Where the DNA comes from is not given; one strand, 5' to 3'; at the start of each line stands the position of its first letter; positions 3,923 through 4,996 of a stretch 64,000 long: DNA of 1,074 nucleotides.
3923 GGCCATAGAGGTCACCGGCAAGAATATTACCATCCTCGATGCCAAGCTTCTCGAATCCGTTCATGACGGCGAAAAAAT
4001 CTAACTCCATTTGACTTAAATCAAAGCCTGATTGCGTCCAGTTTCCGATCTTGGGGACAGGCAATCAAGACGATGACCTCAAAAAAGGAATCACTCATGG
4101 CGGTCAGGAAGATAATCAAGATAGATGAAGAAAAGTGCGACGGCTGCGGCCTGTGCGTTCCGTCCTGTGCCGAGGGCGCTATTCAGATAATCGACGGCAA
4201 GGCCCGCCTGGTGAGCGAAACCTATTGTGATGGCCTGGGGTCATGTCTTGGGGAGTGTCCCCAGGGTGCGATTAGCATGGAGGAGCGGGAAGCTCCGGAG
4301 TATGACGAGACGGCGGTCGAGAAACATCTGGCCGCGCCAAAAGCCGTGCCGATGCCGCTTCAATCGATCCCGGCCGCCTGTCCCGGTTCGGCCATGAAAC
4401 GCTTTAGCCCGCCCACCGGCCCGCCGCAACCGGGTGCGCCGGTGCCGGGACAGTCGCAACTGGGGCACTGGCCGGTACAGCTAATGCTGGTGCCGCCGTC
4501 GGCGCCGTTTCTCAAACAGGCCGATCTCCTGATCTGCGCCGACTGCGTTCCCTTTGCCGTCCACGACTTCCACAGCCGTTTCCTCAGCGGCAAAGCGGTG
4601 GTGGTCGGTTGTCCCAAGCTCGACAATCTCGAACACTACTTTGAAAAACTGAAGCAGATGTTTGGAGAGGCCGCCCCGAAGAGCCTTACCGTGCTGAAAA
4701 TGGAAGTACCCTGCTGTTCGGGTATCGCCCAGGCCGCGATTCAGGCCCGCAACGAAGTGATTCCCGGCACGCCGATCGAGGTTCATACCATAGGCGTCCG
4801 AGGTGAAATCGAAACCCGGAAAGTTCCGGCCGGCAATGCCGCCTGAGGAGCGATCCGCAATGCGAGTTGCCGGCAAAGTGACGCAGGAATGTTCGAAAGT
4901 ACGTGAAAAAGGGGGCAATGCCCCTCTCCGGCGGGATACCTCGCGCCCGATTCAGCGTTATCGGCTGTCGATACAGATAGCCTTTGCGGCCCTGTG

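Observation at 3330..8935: Crp/Fnr-linked operon combining a FrdX-like ferredoxin, a NapH-like polyferredoxin, an HAO-family octahaem cytochrome and a 3-TM hexahaem cytochrome: a candidate uncharacterised respiratory or detoxifying module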

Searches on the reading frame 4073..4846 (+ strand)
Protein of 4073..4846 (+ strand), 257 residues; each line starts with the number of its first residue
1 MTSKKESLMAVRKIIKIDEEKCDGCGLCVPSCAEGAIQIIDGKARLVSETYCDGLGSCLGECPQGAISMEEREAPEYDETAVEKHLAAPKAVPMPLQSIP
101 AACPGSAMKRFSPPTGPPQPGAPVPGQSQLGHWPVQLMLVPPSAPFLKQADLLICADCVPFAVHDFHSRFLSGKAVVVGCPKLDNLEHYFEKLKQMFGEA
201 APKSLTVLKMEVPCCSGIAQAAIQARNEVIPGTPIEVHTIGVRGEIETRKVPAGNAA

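Call 3: search_protein_families(library=pfam, proteins=[window:4073-4846:+], max_evalue=0.01)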
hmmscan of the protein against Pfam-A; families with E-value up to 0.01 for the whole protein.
window:4073-4846:+ (257 aa): 8 families
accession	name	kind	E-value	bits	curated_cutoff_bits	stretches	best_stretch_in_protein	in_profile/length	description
PF00037.32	Fer4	-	1.2e-09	38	21.1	2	15-37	1-23/24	4Fe-4S binding domain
PF12838.12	Fer4_7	-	6.7e-08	33.3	27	2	21-66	1-52/52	4Fe-4S dicluster domain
PF13237.11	Fer4_10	-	2.4e-07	31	25.5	1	15-63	2-53/53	4Fe-4S dicluster domain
PF14697.11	Fer4_21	-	3.5e-07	30.7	35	1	16-69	2-59/59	4Fe-4S dicluster domain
PF12837.12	Fer4_6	-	3.6e-07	30.2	25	1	14-37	1-24/24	4Fe-4S binding domain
PF13187.11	Fer4_9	-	7.6e-06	26.3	27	1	21-67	1-52/52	4Fe-4S dicluster domain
PF12797.12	Fer4_2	-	0.00035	20.8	24.5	1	14-33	2-21/22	4Fe-4S binding domain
PF25160.1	LdpA_Fe-S-bd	-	0.00092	19.4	27.6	1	16-39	22-45/49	LdpA Fe-S cluster-binding domain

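Call 4: search_protein_families(library=ncbifam, proteins=[window:4073-4846:+], max_evalue=0.01)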
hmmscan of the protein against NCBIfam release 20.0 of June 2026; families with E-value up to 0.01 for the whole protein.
window:4073-4846:+ (257 aa): 57 families (the best 25 are shown)
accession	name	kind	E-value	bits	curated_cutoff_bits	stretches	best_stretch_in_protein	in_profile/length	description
NF040770.1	hetero_SS_HdrA2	exception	1.4e-10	39.9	1100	1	16-73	573-629/777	CoB-CoM heterodisulfide reductase HdrA2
TIGR02179.1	PorD_KorD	subfamily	4.4e-10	39.5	60.05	1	17-72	22-77/78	2-oxoacid:acceptor oxidoreductase, delta subunit, pyruvate/2-ketoisovalerate family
TIGR02700.1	flavo_MJ0208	hypoth_equivalog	8e-09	35.1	251.35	1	6-68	134-195/234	dihydromethanopterin reductase (acceptor)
NF040684.1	PorD_Arch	equivalog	1e-08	35.1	120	1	17-71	29-83/85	pyruvate synthase subunit PorD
NF007202.0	PRK09623.1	equivalog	1.2e-08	35.2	166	1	16-73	47-104/105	3-methyl-2-oxobutanoate dehydrogenase subunit delta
NF040864.1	HgcB_ferredoxin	equivalog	5.4e-08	32.6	99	1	15-70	9-64/93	mercury methylation ferredoxin HgcB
NF038196.1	ferrodoxin_EFR1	subfamily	6e-08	33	75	1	13-72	178-234/242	EFR1 family ferrodoxin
TIGR01944.1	rnfB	subfamily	1.5e-07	31.2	68.7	1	7-74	100-167/190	RnfABCDGE type electron transport complex subunit B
NF045766.1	PhenlGlyoxDHPadI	equivalog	3.9e-07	29.2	700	1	13-72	79-138/443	NADH-dependent phenylglyoxylate dehydrogenase subunit beta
NF005503.0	PRK07118.1-2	equivalog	4.9e-07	29.3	252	1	8-47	155-194/292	RnfABCDGE type electron transport complex subunit B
NF005506.0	PRK07118.1-5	equivalog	5.3e-07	29.3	388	1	13-44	163-194/279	Fe-S cluster domain-containing protein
NF007203.0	PRK09624.1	equivalog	6e-07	29.6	171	1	16-70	47-101/105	pyuvate ferredoxin oxidoreductase subunit delta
NF043069.1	T4HPD_activ_SAM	equivalog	6.6e-07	29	425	1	12-69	43-99/299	trans-4-hydroxy-L-proline dehydratase activase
NF005415.0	PRK06991.1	equivalog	1.2e-06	28.4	281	1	10-70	75-135/284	electron transport complex subunit RsxB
NF006221.0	PRK08348.1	subfamily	2.2e-06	27.4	124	1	11-71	35-96/136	NADH-plastoquinone oxidoreductase subunit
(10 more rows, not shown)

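Call 55: find_homologous_proteins(query=window:4073-4846:+, max_evalue=0.00001)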
Query window:4073-4846:+ (257 aa): 8000 proteins with E <= 0.00001 among 8000 candidates; the best 120 are listed.
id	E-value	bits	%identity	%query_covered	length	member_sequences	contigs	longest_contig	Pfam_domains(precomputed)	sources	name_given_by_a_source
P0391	3.6e-163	559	99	97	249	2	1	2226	PF14697.12,PF12837.13,PF00037.33,PF12838.13,PF13237.12,PF13187.12,PF27217.1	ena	-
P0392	7.9e-113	394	69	97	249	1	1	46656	PF14697.12,PF12837.13,PF00037.33,PF12838.13,PF13237.12,PF27217.1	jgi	jgi:Fe-S-cluster-containing hydrogenase component 2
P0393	9.3e-113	394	69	97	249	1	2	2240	PF14697.12,PF12837.13,PF00037.33,PF12838.13,PF13237.12,PF13187.12,PF27217.1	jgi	jgi:ferredoxin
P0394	8.7e-111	388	70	96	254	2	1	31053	PF14697.12,PF12837.13,PF00037.33,PF12838.13,PF13459.12,PF13237.12,PF13187.12,PF27217.1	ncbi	-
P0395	9.4e-111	388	68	97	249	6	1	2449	PF14697.12,PF12837.13,PF00037.33,PF12838.13,PF25160.2,PF13237.12,PF27217.1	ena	-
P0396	1.8e-109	383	67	97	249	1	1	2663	PF14697.12,PF12837.13,PF00037.33,PF12838.13,PF13237.12,PF13187.12,PF27217.1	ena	-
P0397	6.2e-109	382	67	95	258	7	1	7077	PF14697.12,PF12837.13,PF00037.33,PF12838.13,PF25160.2,PF13237.12,PF13187.12,PF27217.1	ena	-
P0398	5.0e-108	379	65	97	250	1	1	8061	PF14697.12,PF12837.13,PF00037.33,PF12838.13,PF13237.12,PF13187.12,PF27217.1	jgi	-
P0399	2.3e-107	376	66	97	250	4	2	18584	PF14697.12,PF12837.13,PF00037.33,PF12838.13,PF13237.12,PF13187.12,PF27217.1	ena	-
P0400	4.6e-107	376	67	97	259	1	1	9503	PF14697.12,PF12837.13,PF00037.33,PF12838.13,PF25160.2,PF13237.12,PF13187.12,PF27217.1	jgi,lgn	-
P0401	5.7e-107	375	67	97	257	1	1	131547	PF14697.12,PF12837.13,PF00037.33,PF12838.13,PF13237.12,PF13187.12,PF27217.1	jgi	jgi:Pyruvate/2-oxoacid:ferredoxin oxidoreductase delta subunit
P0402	7.5e-107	375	65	97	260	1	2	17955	PF14697.12,PF12837.13,PF00037.33,PF12838.13,PF25160.2,PF13237.12,PF13187.12,PF27217.1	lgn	-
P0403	1.6e-106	374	65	97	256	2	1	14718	PF14697.12,PF12837.13,PF00037.33,PF12838.13,PF13237.12,PF13187.12,PF27217.1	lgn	-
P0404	2.6e-106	373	66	97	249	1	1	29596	PF14697.12,PF12837.13,PF00037.33,PF12838.13,PF13237.12,PF13187.12,PF27217.1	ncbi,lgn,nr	ncbi:MAG: 4Fe-4S binding protein [candidate division Zixibacteria bacterium]|nr:4Fe-4S binding prote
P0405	5.9e-106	372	65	96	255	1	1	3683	PF14697.12,PF12837.13,PF00037.33,PF12838.13,PF13237.12,PF13187.12,PF27217.1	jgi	jgi:Fe-S-cluster-containing hydrogenase component 2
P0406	1.1e-105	371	66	97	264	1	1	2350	PF14697.12,PF12837.13,PF00037.33,PF12838.13,PF13237.12,PF13187.12,PF27217.1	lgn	-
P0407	2.0e-105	370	66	96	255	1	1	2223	PF14697.12,PF12837.13,PF00037.33,PF12838.13,PF13237.12,PF13187.12,PF27217.1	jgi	jgi:Pyruvate/2-oxoacid:ferredoxin oxidoreductase delta subunit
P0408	2.8e-105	370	64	97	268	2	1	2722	PF14697.12,PF12837.13,PF00037.33,PF12838.13,PF25160.2,PF13237.12,PF13187.12,PF27217.1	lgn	-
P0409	3.0e-105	370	66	95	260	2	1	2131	PF14697.12,PF12837.13,PF00037.33,PF12838.13,PF13237.12,PF13187.12,PF27217.1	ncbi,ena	-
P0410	4.8e-105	369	64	95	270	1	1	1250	PF14697.12,PF12837.13,PF00037.33,PF12838.13,PF13237.12,PF13187.12,PF27217.1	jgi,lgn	-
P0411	5.6e-105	369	63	96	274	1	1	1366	PF14697.12,PF12837.13,PF00037.33,PF12838.13,PF13237.12,PF13187.12,PF27217.1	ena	-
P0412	6.8e-105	368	67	92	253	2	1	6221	PF14697.12,PF12837.13,PF00037.33,PF12838.13,PF25160.2,PF13237.12,PF13187.12,PF27217.1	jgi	-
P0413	7.1e-105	368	67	97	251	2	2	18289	PF14697.12,PF12837.13,PF00037.33,PF12838.13,PF25160.2,PF13237.12,PF13187.12,PF27217.1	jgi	-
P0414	1.1e-104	368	65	97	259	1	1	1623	PF14697.12,PF12837.13,PF00037.33,PF12838.13,PF25160.2,PF13237.12,PF13187.12,PF27217.1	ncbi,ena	-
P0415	1.2e-104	368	64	97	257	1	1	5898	PF14697.12,PF12837.13,PF00037.33,PF12838.13,PF13459.12,PF25160.2,PF13237.12,PF13187.12,PF27217.1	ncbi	ncbi:MAG: 4Fe-4S binding protein [Candidatus Latescibacterota bacterium]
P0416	2.7e-104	366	69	92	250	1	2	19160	PF14697.12,PF12837.13,PF00037.33,PF12838.13,PF13237.12,PF13187.12,PF27217.1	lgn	-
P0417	2.9e-104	366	68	97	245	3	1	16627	PF14697.12,PF12837.13,PF00037.33,PF12838.13,PF13237.12,PF13187.12,PF27217.1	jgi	jgi:Pyruvate/2-oxoacid:ferredoxin oxidoreductase delta subunit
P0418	3.2e-104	366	68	92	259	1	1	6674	PF14697.12,PF12837.13,PF00037.33,PF12838.13,PF25160.2,PF13237.12,PF13187.12,PF27217.1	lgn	-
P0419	3.3e-104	366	67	97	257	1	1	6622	PF14697.12,PF12837.13,PF00037.33,PF12838.13,PF13237.12,PF13187.12,PF27217.1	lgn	-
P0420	7.2e-104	365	65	97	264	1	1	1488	PF14697.12,PF12837.13,PF00037.33,PF12838.13,PF13237.12,PF13187.12,PF27217.1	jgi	jgi:Pyruvate/2-oxoacid:ferredoxin oxidoreductase delta subunit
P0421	8.3e-104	365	60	97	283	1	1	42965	PF14697.12,PF12837.13,PF00037.33,PF12838.13,PF25160.2,PF13237.12,PF13187.12,PF27217.1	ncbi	-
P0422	1.4e-103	364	63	97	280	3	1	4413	PF14697.12,PF12837.13,PF00037.33,PF12838.13,PF25160.2,PF13237.12,PF13187.12,PF27217.1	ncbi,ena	-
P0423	1.8e-103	364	65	97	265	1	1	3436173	PF14697.12,PF12837.13,PF00037.33,PF12838.13,PF13237.12,PF13187.12,PF27217.1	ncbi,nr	ncbi:MAG: 4Fe-4S binding protein [Candidatus Zixiibacteriota bacterium]|nr:MAG: 4Fe-4S binding prote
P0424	2.2e-103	363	64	96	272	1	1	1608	PF12837.13,PF00037.33,PF12838.13,PF13237.12,PF13187.12,PF27217.1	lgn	-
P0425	2.4e-103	363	66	96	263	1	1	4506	PF14697.12,PF12837.13,PF00037.33,PF12838.13,PF13237.12,PF13187.12,PF27217.1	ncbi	-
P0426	3.7e-103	363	65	97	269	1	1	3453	PF14697.12,PF12837.13,PF00037.33,PF12838.13,PF13237.12,PF13187.12,PF27217.1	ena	-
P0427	4.7e-103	362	66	93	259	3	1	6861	PF14697.12,PF12837.13,PF00037.33,PF12838.13,PF13237.12,PF13187.12,PF27217.1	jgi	jgi:ferredoxin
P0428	6.1e-103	362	68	92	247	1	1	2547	PF14697.12,PF12837.13,PF00037.33,PF12838.13,PF13237.12,PF13187.12,PF27217.1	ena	-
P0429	6.3e-103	362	64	95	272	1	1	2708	PF14697.12,PF12837.13,PF00037.33,PF12838.13,PF13237.12,PF13187.12,PF27217.1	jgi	-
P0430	7.0e-103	362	65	97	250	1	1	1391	PF14697.12,PF12837.13,PF00037.33,PF12838.13,PF13237.12,PF13187.12,PF27217.1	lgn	-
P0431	7.3e-103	362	63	97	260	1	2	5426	PF14697.12,PF12837.13,PF00037.33,PF12838.13,PF25160.2,PF13237.12,PF13187.12,PF27217.1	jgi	jgi:Pyruvate/2-oxoacid:ferredoxin oxidoreductase delta subunit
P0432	8.5e-103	362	64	97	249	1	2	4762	PF14697.12,PF12837.13,PF00037.33,PF12838.13,PF25160.2,PF13237.12,PF13187.12,PF27217.1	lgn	-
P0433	1.3e-102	361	63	97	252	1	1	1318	PF12837.13,PF12838.13,PF13237.12,PF27217.1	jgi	jgi:Pyruvate/2-oxoacid:ferredoxin oxidoreductase delta subunit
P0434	1.7e-102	361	66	95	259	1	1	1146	PF14697.12,PF12837.13,PF00037.33,PF12838.13,PF13237.12,PF27217.1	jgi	-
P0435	2.1e-102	360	63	97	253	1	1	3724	PF14697.12,PF12837.13,PF00037.33,PF12838.13,PF13237.12,PF13187.12,PF27217.1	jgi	jgi:Fe-S-cluster-containing hydrogenase component 2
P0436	3.6e-102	359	67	92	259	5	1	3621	PF14697.12,PF12837.13,PF00037.33,PF12838.13,PF25160.2,PF13237.12,PF13187.12,PF27217.1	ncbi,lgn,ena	-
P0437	4.1e-102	359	66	97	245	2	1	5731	PF14697.12,PF12837.13,PF00037.33,PF12838.13,PF13237.12,PF13187.12,PF27217.1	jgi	-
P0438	4.6e-102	359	64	96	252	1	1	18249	PF14697.12,PF12837.13,PF00037.33,PF12838.13,PF13237.12,PF13187.12,PF27217.1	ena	-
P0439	6.0e-102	359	63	97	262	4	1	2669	PF14697.12,PF12837.13,PF00037.33,PF12838.13,PF25160.2,PF13237.12,PF13187.12,PF27217.1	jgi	-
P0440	9.4e-102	358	63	95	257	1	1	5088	PF14697.12,PF12837.13,PF00037.33,PF12838.13,PF25160.2,PF13237.12,PF13187.12,PF27217.1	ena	-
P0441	9.5e-102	358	61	97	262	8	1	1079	PF14697.12,PF12837.13,PF00037.33,PF12838.13,PF13237.12,PF13187.12,PF27217.1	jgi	-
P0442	1.1e-101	358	64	94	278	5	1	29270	PF14697.12,PF12837.13,PF00037.33,PF12838.13,PF25160.2,PF13237.12,PF13187.12,PF27217.1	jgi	jgi:ferredoxin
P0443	1.3e-101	358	63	96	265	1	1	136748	PF14697.12,PF12837.13,PF00037.33,PF13237.12,PF13187.12,PF27217.1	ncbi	ncbi:MAG: 4Fe-4S binding protein [bacterium]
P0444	1.3e-101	358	67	94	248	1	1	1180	PF14697.12,PF12837.13,PF00037.33,PF12838.13,PF25160.2,PF13237.12,PF13187.12,PF27217.1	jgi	jgi:NAD-dependent dihydropyrimidine dehydrogenase PreA subunit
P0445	1.4e-101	358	63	95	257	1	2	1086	PF14697.12,PF12837.13,PF00037.33,PF12838.13,PF13237.12,PF13187.12,PF27217.1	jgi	-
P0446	3.4e-101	356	64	96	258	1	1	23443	PF14697.12,PF12837.13,PF00037.33,PF12838.13,PF25160.2,PF13237.12,PF13187.12,PF27217.1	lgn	-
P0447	4.0e-101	356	63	95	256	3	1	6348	PF14697.12,PF12837.13,PF00037.33,PF12838.13,PF13237.12,PF13187.12,PF27217.1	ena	-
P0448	5.4e-101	356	63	96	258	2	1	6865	PF14697.12,PF12837.13,PF00037.33,PF12838.13,PF13237.12,PF13187.12,PF27217.1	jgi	-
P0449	8.8e-101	355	65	95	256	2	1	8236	PF14697.12,PF12837.13,PF00037.33,PF12838.13,PF13237.12,PF27217.1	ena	-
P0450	8.8e-101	355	64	93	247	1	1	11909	PF14697.12,PF12837.13,PF00037.33,PF12838.13,PF25160.2,PF13237.12,PF13187.12,PF27217.1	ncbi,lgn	-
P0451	1.2e-100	355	64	95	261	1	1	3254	PF14697.12,PF12837.13,PF00037.33,PF12838.13,PF25160.2,PF13237.12,PF13187.12,PF27217.1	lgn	-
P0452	1.2e-100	354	63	98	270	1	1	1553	PF14697.12,PF12837.13,PF00037.33,PF12838.13,PF25160.2,PF13237.12,PF13187.12,PF27217.1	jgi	jgi:ferredoxin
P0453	1.3e-100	354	63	96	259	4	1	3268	PF14697.12,PF12837.13,PF00037.33,PF12838.13,PF25160.2,PF13237.12,PF13187.12,PF27217.1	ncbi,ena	-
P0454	1.4e-100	354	64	95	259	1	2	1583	PF14697.12,PF12837.13,PF00037.33,PF12838.13,PF25160.2,PF13237.12,PF13187.12,PF27217.1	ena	-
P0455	1.8e-100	354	60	96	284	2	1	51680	PF14697.12,PF12837.13,PF00037.33,PF12838.13,PF13237.12,PF27217.1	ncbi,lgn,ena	-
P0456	2.0e-100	354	65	92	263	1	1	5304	PF14697.12,PF12837.13,PF00037.33,PF25160.2,PF13237.12,PF13187.12,PF27217.1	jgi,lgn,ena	-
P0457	2.1e-100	354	66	92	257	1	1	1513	PF14697.12,PF12837.13,PF00037.33,PF12838.13,PF25160.2,PF13237.12,PF13187.12,PF27217.1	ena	-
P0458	2.4e-100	354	62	96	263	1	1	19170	PF14697.12,PF12837.13,PF00037.33,PF12838.13,PF13237.12,PF13187.12,PF27217.1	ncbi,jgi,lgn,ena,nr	ncbi:MAG: 4Fe-4S binding protein [candidate division Zixibacteria bacterium]|nr:4Fe-4S binding prote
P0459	2.5e-100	353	63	97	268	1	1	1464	PF14697.12,PF12837.13,PF00037.33,PF12838.13,PF13237.12,PF13187.12,PF27217.1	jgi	jgi:Pyruvate/2-oxoacid:ferredoxin oxidoreductase delta subunit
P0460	3.1e-100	353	63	96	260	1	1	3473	PF14697.12,PF12837.13,PF00037.33,PF12838.13,PF13237.12,PF13187.12,PF27217.1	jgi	jgi:ferredoxin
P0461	3.2e-100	353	62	95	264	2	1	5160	PF14697.12,PF12837.13,PF00037.33,PF12838.13,PF13237.12,PF13187.12,PF27217.1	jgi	-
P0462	3.3e-100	353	64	95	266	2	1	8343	PF14697.12,PF12837.13,PF00037.33,PF12838.13,PF13237.12,PF13187.12,PF27217.1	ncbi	-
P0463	3.3e-100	353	61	96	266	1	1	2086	PF14697.12,PF12837.13,PF00037.33,PF25160.2,PF13237.12,PF27217.1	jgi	jgi:Pyruvate/2-oxoacid:ferredoxin oxidoreductase delta subunit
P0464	3.5e-100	353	65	95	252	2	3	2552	PF14697.12,PF12837.13,PF00037.33,PF12838.13,PF25160.2,PF13237.12,PF27217.1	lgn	-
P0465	3.9e-100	353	65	96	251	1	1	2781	PF14697.12,PF12797.13,PF12837.13,PF00037.33,PF12838.13,PF13237.12,PF13187.12,PF27217.1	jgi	jgi:Fe-S-cluster-containing hydrogenase component 2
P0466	4.1e-100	353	64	93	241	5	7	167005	PF14697.12,PF12837.13,PF00037.33,PF12838.13,PF13237.12,PF13187.12,PF27217.1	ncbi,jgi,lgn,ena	-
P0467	4.2e-100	353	65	92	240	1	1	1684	PF14697.12,PF12837.13,PF00037.33,PF12838.13,PF13237.12,PF13187.12,PF27217.1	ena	-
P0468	5.0e-100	352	66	94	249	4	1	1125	PF14697.12,PF12837.13,PF00037.33,PF12838.13,PF25160.2,PF13237.12,PF13187.12,PF27217.1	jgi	jgi:Pyruvate/2-oxoacid:ferredoxin oxidoreductase delta subunit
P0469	5.5e-100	352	66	95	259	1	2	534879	PF14697.12,PF12837.13,PF00037.33,PF12838.13,PF25160.2,PF13237.12,PF13187.12,PF27217.1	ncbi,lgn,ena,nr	ncbi:MAG: 4Fe-4S binding protein [candidate division Zixibacteria bacterium]|nr:4Fe-4S binding prote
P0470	7.1e-100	352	62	97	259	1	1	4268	PF14697.12,PF12837.13,PF00037.33,PF12838.13,PF13237.12,PF13187.12,PF27217.1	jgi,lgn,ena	-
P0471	7.4e-100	352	62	97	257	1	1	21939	PF14697.12,PF12837.13,PF00037.33,PF12838.13,PF13237.12,PF13187.12,PF27217.1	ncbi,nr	ncbi:4Fe-4S ferredoxin [candidate division GN15 bacterium]|nr:4Fe-4S ferredoxin [candidate division 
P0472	7.7e-100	352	62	95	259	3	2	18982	PF14697.12,PF12837.13,PF00037.33,PF12838.13,PF13237.12,PF13187.12,PF27217.1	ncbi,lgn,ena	-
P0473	9.2e-100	352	61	97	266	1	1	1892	PF14697.12,PF12837.13,PF00037.33,PF12838.13,PF25160.2,PF13237.12,PF13187.12,PF27217.1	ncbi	-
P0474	9.2e-100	352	62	95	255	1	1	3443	PF14697.12,PF12837.13,PF00037.33,PF12838.13,PF13237.12,PF13187.12,PF27217.1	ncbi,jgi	-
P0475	1.3e-99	351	63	96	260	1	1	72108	PF14697.12,PF12837.13,PF00037.33,PF12838.13,PF13237.12,PF13187.12,PF27217.1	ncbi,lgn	-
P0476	1.3e-99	351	63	97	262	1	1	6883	PF14697.12,PF12837.13,PF00037.33,PF12838.13,PF13237.12,PF13187.12,PF27217.1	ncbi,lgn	ncbi:MAG: 4Fe-4S binding protein [Candidatus Zixiibacteriota bacterium]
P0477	1.5e-99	351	64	96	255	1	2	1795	PF14697.12,PF12837.13,PF00037.33,PF12838.13,PF13237.12,PF13187.12,PF27217.1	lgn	-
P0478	1.8e-99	351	60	97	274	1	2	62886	PF14697.12,PF12837.13,PF00037.33,PF12838.13,PF25160.2,PF13237.12,PF13187.12,PF27217.1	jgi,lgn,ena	-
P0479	2.1e-99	350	64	93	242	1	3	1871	PF14697.12,PF12837.13,PF00037.33,PF12838.13,PF13237.12,PF13187.12,PF27217.1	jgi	jgi:ferredoxin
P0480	2.1e-99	350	62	97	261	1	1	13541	PF14697.12,PF12837.13,PF00037.33,PF12838.13,PF13237.12,PF27217.1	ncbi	-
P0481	2.3e-99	350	65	95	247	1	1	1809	PF12837.13,PF00037.33,PF12838.13,PF13237.12,PF13187.12,PF27217.1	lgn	-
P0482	2.5e-99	350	62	97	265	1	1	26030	PF14697.12,PF12837.13,PF00037.33,PF12838.13,PF13237.12,PF13187.12,PF27217.1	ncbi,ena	-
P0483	2.5e-99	350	62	97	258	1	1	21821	PF14697.12,PF12837.13,PF00037.33,PF12838.13,PF13237.12,PF13187.12,PF27217.1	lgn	-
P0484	2.5e-99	350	65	96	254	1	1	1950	PF14697.12,PF12837.13,PF00037.33,PF12838.13,PF13237.12,PF13187.12,PF27217.1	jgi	jgi:ferredoxin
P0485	2.7e-99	350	66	97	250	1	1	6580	PF14697.12,PF12837.13,PF00037.33,PF12838.13,PF13237.12,PF13187.12,PF27217.1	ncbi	ncbi:MAG: 4Fe-4S binding protein [bacterium]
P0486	2.7e-99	350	62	97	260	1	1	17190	PF14697.12,PF12837.13,PF00037.33,PF12838.13,PF25160.2,PF13237.12,PF13187.12,PF27217.1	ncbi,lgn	ncbi:MAG: 4Fe-4S binding protein [Candidatus Zixiibacteriota bacterium]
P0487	3.5e-99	350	65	93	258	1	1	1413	PF14697.12,PF12837.13,PF00037.33,PF12838.13,PF13237.12,PF13187.12,PF27217.1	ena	-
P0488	4.8e-99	349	64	95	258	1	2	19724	PF14697.12,PF12837.13,PF00037.33,PF12838.13,PF25160.2,PF13237.12,PF13187.12,PF27217.1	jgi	-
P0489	5.4e-99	349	64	95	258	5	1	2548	PF14697.12,PF12837.13,PF00037.33,PF12838.13,PF25160.2,PF13237.12,PF13187.12,PF27217.1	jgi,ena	-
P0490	8.3e-99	348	62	97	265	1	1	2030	PF14697.12,PF12837.13,PF00037.33,PF12838.13,PF25160.2,PF13237.12,PF13187.12,PF27217.1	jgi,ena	-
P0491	1.0e-98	348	64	95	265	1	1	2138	PF14697.12,PF12837.13,PF00037.33,PF12838.13,PF13237.12,PF13187.12,PF27217.1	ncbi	-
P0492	1.3e-98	348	63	93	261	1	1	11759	PF14697.12,PF12837.13,PF00037.33,PF12838.13,PF13237.12,PF13187.12,PF27217.1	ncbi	ncbi:MAG: 4Fe-4S dicluster domain-containing protein [bacterium]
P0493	1.5e-98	348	63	97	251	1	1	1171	PF14697.12,PF12837.13,PF00037.33,PF12838.13,PF13237.12,PF13187.12,PF27217.1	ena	-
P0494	1.9e-98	347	64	92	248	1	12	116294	PF14697.12,PF12837.13,PF00037.33,PF12838.13,PF13237.12,PF13187.12,PF27217.1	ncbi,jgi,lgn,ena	-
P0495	1.9e-98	347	62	97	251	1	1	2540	PF14697.12,PF12837.13,PF00037.33,PF12838.13,PF25160.2,PF13237.12,PF13187.12,PF27217.1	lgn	-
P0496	2.3e-98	347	62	97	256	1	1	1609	PF14697.12,PF12837.13,PF00037.33,PF12838.13,PF13237.12,PF13187.12,PF27217.1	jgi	-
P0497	2.6e-98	347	62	96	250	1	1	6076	PF14697.12,PF12837.13,PF00037.33,PF12838.13,PF13237.12,PF13187.12,PF27217.1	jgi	jgi:ferredoxin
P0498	2.9e-98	347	63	93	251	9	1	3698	PF14697.12,PF12837.13,PF00037.33,PF12838.13,PF13237.12,PF27217.1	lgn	-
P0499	3.0e-98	347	62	97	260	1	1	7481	PF14697.12,PF12837.13,PF00037.33,PF12838.13,PF25160.2,PF13237.12,PF13187.12,PF27217.1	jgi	jgi:ferredoxin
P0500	3.0e-98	347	63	93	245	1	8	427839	PF14697.12,PF12837.13,PF00037.33,PF12838.13,PF13237.12,PF27217.1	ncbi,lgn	-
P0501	3.1e-98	347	62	92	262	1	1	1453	PF14697.12,PF12837.13,PF00037.33,PF12838.13,PF13237.12,PF13187.12,PF27217.1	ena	-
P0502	3.5e-98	346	63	95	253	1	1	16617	PF14697.12,PF12837.13,PF00037.33,PF12838.13,PF13237.12,PF27217.1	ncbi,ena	-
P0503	3.8e-98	346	63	95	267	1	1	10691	PF14697.12,PF12837.13,PF00037.33,PF12838.13,PF25160.2,PF13237.12,PF13187.12,PF27217.1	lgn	-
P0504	4.1e-98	346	61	97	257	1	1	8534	PF14697.12,PF12837.13,PF00037.33,PF12838.13,PF13237.12,PF13187.12,PF27217.1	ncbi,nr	ncbi:4Fe-4S dicluster domain-containing protein [candidate division GN15 bacterium]|nr:4Fe-4S diclus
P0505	4.3e-98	346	64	97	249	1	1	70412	PF14697.12,PF12837.13,PF00037.33,PF13237.12,PF13187.12,PF27217.1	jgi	jgi:Pyruvate/2-oxoacid:ferredoxin oxidoreductase delta subunit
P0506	4.7e-98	346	62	93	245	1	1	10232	PF14697.12,PF12837.13,PF00037.33,PF12838.13,PF13237.12,PF27217.1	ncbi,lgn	-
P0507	5.7e-98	346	63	96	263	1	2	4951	PF14697.12,PF12837.13,PF00037.33,PF12838.13,PF25160.2,PF13237.12,PF13187.12,PF27217.1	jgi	jgi:Pyruvate/2-oxoacid:ferredoxin oxidoreductase delta subunit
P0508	5.9e-98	346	58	97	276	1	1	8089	PF14697.12,PF12837.13,PF00037.33,PF12838.13,PF13237.12,PF13187.12,PF27217.1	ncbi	-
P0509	6.7e-98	345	63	97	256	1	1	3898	PF14697.12,PF12837.13,PF00037.33,PF12838.13,PF25160.2,PF13237.12,PF13187.12,PF27217.1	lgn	-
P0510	6.8e-98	345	64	97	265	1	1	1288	PF14697.12,PF12837.13,PF00037.33,PF12838.13,PF13237.12,PF13187.12,PF27217.1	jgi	jgi:NAD-dependent dihydropyrimidine dehydrogenase PreA subunit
